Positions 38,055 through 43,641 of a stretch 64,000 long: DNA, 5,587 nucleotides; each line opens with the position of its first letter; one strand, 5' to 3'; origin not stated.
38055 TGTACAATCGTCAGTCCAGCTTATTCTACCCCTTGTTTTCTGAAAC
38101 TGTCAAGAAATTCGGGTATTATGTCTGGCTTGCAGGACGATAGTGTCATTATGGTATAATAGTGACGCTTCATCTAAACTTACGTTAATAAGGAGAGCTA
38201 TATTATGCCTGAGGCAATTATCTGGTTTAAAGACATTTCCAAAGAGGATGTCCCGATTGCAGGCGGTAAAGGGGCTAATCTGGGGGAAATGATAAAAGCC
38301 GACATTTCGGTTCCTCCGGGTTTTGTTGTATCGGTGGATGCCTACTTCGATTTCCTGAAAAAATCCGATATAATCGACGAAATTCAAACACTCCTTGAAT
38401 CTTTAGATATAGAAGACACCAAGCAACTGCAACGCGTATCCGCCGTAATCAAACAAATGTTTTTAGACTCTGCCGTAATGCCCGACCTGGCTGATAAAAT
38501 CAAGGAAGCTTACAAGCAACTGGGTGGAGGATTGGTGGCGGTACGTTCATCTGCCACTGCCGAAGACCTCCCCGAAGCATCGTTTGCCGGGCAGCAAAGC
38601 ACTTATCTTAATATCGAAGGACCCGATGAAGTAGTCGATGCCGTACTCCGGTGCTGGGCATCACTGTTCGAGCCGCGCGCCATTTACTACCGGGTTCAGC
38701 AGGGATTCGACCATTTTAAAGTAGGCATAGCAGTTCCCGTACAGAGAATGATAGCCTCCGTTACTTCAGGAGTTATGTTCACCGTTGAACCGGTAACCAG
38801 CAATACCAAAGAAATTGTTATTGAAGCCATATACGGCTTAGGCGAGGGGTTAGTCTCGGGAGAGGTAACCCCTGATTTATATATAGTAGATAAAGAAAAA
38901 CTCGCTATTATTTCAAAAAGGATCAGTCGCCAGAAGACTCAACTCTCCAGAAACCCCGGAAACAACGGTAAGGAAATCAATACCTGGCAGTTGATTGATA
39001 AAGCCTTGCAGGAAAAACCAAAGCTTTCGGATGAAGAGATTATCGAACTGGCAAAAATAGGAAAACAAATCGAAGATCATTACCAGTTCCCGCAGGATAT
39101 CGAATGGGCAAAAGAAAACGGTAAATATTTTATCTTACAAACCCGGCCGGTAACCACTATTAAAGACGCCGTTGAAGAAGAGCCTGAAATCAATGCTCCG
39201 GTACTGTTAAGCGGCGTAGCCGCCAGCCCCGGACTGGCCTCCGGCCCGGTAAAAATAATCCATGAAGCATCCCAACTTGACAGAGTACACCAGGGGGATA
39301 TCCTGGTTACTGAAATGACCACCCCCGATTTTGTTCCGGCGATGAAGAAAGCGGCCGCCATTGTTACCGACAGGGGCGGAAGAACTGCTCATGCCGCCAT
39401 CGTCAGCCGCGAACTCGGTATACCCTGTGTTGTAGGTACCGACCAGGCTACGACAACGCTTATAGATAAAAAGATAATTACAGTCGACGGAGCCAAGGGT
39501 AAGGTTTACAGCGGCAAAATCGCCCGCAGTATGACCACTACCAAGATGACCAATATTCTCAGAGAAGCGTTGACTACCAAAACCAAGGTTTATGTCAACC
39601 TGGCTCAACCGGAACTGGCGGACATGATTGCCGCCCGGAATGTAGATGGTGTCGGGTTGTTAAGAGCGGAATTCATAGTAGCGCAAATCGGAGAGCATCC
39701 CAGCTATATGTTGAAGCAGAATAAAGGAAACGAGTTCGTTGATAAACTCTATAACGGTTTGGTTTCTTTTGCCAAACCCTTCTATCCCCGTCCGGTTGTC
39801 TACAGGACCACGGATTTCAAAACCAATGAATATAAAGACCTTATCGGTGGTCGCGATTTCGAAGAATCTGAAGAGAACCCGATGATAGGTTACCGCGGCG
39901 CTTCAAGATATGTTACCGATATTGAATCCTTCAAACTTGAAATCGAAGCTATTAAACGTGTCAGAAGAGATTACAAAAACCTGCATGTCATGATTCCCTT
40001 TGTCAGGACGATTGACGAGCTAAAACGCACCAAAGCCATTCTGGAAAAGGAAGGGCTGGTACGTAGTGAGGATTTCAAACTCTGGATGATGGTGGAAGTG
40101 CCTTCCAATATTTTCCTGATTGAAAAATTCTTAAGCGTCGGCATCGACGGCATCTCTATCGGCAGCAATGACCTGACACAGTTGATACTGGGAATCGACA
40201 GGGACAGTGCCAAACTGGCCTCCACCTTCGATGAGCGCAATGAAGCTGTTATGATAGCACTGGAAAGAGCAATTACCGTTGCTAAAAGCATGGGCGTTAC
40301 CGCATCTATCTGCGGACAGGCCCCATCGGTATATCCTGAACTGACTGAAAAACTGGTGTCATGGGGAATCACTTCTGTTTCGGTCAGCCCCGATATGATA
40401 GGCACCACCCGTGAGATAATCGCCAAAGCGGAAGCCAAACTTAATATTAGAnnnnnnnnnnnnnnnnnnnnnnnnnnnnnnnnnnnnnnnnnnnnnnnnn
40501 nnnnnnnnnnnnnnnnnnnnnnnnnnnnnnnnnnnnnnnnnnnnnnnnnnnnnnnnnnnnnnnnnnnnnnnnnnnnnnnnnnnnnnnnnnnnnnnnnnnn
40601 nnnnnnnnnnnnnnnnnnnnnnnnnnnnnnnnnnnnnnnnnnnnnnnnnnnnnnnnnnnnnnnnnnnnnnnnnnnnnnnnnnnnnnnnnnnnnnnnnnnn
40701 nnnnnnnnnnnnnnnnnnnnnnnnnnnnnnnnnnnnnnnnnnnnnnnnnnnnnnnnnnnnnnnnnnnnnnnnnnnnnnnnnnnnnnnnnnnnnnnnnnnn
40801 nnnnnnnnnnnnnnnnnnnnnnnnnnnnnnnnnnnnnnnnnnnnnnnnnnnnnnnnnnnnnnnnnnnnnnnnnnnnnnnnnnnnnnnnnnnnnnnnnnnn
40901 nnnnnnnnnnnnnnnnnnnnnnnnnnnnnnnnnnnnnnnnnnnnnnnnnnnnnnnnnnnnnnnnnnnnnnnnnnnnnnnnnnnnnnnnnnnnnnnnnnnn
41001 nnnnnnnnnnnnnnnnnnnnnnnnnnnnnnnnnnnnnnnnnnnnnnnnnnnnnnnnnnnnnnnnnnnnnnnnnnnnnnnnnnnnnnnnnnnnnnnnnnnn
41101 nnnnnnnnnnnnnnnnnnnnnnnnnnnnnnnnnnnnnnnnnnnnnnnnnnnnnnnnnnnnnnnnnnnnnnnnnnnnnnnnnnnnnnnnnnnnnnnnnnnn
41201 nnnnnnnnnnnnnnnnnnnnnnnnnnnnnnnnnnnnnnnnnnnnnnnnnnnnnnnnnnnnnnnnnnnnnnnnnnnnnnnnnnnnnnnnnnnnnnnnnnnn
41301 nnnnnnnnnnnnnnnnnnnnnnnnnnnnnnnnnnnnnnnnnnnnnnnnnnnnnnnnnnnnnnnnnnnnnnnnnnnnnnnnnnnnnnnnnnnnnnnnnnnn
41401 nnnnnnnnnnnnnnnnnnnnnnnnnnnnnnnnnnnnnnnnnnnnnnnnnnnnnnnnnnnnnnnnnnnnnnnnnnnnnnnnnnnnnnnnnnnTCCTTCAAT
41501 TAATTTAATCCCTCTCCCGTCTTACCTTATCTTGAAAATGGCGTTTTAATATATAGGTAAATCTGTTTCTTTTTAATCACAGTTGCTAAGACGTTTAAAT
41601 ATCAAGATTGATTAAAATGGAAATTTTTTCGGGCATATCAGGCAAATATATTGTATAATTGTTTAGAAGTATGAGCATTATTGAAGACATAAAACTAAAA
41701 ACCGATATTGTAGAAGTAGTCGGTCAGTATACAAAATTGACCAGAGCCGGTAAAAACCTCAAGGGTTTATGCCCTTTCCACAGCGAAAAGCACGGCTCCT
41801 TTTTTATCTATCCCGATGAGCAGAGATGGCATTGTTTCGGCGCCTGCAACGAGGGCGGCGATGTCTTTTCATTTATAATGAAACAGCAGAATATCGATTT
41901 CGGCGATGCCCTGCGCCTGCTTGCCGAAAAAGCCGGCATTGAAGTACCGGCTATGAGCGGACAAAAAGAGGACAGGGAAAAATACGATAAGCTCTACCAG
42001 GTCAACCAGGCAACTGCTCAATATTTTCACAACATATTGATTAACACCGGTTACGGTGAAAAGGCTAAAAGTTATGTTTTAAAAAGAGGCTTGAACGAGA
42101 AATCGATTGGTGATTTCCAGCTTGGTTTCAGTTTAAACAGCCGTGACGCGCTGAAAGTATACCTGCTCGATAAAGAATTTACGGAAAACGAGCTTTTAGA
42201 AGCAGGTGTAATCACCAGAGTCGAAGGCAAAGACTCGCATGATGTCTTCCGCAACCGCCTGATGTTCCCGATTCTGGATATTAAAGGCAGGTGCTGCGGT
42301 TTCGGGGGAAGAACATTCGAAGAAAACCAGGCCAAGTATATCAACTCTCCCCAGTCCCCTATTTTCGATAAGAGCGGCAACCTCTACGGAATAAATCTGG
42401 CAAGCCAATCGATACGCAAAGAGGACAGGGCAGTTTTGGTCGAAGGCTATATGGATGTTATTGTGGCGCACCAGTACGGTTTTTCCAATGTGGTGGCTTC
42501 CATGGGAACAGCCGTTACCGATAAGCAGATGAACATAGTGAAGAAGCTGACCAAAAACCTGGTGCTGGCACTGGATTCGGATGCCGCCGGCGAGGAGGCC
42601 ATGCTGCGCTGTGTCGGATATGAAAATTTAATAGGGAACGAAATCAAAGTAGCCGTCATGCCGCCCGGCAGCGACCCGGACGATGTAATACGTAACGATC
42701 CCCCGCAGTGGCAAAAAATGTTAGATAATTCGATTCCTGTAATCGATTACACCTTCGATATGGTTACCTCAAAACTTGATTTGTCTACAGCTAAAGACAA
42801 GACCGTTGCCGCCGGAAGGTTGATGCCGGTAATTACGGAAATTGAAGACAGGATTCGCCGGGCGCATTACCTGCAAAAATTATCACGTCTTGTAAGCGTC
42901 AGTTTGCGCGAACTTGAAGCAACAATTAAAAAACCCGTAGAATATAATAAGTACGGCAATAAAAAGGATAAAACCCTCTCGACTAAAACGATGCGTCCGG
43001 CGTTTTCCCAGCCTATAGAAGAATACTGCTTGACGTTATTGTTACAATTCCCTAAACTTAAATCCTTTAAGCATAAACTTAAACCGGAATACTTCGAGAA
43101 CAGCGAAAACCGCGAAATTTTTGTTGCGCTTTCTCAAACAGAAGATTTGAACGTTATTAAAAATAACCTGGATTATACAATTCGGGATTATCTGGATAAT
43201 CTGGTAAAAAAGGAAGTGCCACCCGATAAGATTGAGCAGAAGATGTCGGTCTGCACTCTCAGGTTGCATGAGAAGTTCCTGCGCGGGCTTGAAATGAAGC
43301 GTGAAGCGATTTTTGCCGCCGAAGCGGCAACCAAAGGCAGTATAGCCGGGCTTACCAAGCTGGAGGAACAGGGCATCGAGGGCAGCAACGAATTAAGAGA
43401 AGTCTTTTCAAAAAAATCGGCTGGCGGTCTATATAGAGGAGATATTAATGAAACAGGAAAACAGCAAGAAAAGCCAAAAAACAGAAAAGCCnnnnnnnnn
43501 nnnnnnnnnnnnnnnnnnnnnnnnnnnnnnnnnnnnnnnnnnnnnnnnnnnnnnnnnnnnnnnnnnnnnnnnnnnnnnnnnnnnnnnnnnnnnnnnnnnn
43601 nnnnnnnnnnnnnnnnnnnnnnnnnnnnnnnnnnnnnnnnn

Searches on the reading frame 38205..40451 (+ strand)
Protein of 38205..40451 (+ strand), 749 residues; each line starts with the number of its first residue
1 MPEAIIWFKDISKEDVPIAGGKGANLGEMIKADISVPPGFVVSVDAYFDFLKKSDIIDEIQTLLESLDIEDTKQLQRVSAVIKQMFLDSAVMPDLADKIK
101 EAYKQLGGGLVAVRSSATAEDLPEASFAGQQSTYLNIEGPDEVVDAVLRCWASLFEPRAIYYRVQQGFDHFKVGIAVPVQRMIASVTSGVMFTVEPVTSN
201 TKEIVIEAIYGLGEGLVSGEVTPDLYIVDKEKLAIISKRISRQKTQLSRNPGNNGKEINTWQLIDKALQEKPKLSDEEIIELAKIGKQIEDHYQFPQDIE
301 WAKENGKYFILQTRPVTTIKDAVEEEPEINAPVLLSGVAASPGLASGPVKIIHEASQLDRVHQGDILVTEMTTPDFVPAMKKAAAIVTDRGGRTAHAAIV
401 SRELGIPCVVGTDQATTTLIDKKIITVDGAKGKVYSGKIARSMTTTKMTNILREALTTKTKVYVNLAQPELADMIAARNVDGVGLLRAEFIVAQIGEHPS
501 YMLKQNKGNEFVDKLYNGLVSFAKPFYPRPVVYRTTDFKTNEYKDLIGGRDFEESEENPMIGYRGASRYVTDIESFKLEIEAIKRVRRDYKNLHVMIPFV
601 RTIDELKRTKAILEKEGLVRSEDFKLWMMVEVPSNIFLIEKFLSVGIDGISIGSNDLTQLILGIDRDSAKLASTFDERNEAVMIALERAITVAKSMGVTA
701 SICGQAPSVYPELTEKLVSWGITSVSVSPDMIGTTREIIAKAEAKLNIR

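Call 83: search_protein_families(library=pfam, proteins=[window:38205-40451:+], max_evalue=0.000001)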
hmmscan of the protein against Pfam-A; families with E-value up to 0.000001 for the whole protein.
window:38205-40451:+ (749 aa): 3 families
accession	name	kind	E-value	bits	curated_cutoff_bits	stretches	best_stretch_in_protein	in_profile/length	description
PF01326.24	PPDK_N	-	1e-107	360.7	27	1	17-326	2-319/328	Pyruvate phosphate dikinase, AMP/ATP-binding domain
PF02896.24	PEP-utilizers_C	-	3.7e-66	223.7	22.8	1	457-743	17-292/293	PEP-utilising enzyme, PEP-binding domain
PF00391.29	PEP-utilizers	-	4.8e-29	100.2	23.1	1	362-432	2-72/72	PEP-utilising enzyme, mobile domain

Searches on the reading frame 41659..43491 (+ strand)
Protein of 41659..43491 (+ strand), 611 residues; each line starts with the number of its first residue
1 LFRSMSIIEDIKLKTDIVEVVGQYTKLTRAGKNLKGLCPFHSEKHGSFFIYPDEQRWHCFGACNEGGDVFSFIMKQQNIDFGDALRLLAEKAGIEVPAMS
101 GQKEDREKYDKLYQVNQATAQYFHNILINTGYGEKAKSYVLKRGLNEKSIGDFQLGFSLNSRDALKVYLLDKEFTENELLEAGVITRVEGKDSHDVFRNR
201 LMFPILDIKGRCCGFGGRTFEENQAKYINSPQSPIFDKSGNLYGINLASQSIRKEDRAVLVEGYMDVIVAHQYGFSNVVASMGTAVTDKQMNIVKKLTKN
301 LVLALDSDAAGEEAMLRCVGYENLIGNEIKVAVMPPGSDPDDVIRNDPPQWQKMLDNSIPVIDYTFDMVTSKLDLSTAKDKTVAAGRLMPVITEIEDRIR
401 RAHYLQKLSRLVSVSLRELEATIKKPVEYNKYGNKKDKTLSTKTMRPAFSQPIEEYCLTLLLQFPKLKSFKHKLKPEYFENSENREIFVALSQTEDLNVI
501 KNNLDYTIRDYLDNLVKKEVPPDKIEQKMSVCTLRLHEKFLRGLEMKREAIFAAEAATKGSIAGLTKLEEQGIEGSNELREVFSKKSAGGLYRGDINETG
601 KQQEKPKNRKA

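Call 83: search_protein_families(library=pfam, proteins=[window:41659-43491:+], max_evalue=0.000001)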
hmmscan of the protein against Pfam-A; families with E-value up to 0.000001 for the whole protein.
window:41659-43491:+ (611 aa): 6 families
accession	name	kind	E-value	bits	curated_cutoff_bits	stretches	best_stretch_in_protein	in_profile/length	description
PF08275.17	DNAG_N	-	2e-36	125.3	26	1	123-248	1-127/128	DNA primase catalytic core, N-terminal domain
PF01807.25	Zn_ribbon_DnaG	-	2.8e-30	104.4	24.9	1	6-98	4-95/98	CHC2 zinc finger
PF13155.12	Toprim_2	-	4.8e-20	72.2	22.1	1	259-344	1-88/88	Toprim-like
PF13662.12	Toprim_4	-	3e-16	59.9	25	1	257-331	2-81/85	Toprim domain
PF01751.28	Toprim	-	4.1e-11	43.3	23.1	1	258-319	2-77/96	Toprim domain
PF10410.14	DnaB_bind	-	1.1e-09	38.8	20.6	1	362-415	1-54/56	DnaB-helicase binding domain of primase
